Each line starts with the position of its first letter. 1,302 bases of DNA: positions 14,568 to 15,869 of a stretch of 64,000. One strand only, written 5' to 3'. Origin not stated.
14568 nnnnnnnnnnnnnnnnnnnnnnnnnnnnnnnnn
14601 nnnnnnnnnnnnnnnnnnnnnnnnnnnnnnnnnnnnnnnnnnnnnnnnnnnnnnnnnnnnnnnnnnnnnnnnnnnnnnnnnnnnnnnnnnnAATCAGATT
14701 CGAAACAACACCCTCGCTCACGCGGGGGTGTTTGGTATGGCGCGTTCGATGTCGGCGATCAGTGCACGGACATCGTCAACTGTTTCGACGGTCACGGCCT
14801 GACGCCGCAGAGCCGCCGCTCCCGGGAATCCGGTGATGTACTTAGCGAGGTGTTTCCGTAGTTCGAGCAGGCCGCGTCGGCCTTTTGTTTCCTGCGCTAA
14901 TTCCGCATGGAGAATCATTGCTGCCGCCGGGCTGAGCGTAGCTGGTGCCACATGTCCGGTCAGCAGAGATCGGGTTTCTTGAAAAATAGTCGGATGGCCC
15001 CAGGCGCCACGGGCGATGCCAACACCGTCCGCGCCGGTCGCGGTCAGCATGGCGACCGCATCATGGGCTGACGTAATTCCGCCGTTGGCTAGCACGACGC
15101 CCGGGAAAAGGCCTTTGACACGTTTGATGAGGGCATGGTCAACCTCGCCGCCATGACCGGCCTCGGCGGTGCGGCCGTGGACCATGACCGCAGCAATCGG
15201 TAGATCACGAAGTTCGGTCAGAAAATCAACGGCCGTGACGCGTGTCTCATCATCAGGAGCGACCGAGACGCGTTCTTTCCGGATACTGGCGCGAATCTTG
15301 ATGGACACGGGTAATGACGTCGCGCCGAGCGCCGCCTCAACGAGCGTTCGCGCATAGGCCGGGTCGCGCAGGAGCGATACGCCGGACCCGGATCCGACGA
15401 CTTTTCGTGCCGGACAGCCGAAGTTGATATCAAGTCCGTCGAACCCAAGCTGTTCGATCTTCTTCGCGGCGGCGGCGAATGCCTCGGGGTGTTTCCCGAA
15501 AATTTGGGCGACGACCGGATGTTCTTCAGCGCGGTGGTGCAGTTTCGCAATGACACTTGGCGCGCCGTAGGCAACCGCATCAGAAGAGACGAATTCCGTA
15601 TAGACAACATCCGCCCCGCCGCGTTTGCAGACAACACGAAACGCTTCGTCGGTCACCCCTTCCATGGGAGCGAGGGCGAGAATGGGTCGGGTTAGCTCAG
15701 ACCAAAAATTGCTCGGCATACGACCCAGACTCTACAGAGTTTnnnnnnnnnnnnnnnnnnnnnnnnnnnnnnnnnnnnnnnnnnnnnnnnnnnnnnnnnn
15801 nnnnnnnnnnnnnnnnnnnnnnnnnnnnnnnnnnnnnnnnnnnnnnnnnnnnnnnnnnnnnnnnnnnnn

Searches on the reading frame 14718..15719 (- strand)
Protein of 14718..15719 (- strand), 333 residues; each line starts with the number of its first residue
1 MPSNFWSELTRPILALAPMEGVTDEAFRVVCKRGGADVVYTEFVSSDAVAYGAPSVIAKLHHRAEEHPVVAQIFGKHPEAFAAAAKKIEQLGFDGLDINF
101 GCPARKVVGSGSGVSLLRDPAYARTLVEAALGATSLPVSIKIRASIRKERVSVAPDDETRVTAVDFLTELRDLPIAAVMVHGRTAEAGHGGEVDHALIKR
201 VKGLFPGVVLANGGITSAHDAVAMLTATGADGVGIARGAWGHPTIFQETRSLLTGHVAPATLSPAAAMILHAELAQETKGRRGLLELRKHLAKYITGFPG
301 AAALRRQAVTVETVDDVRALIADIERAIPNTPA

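Call 8: search_protein_families(library=pfam, proteins=[window:14718-15719:-], max_evalue=0.0001)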
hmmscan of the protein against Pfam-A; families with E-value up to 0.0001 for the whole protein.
window:14718-15719:- (333 aa): 1 family
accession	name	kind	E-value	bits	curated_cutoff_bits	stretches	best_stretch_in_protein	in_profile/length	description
PF01207.24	Dus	-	3.5e-64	217.3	20.4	1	16-321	2-302/311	Dihydrouridine synthase (Dus)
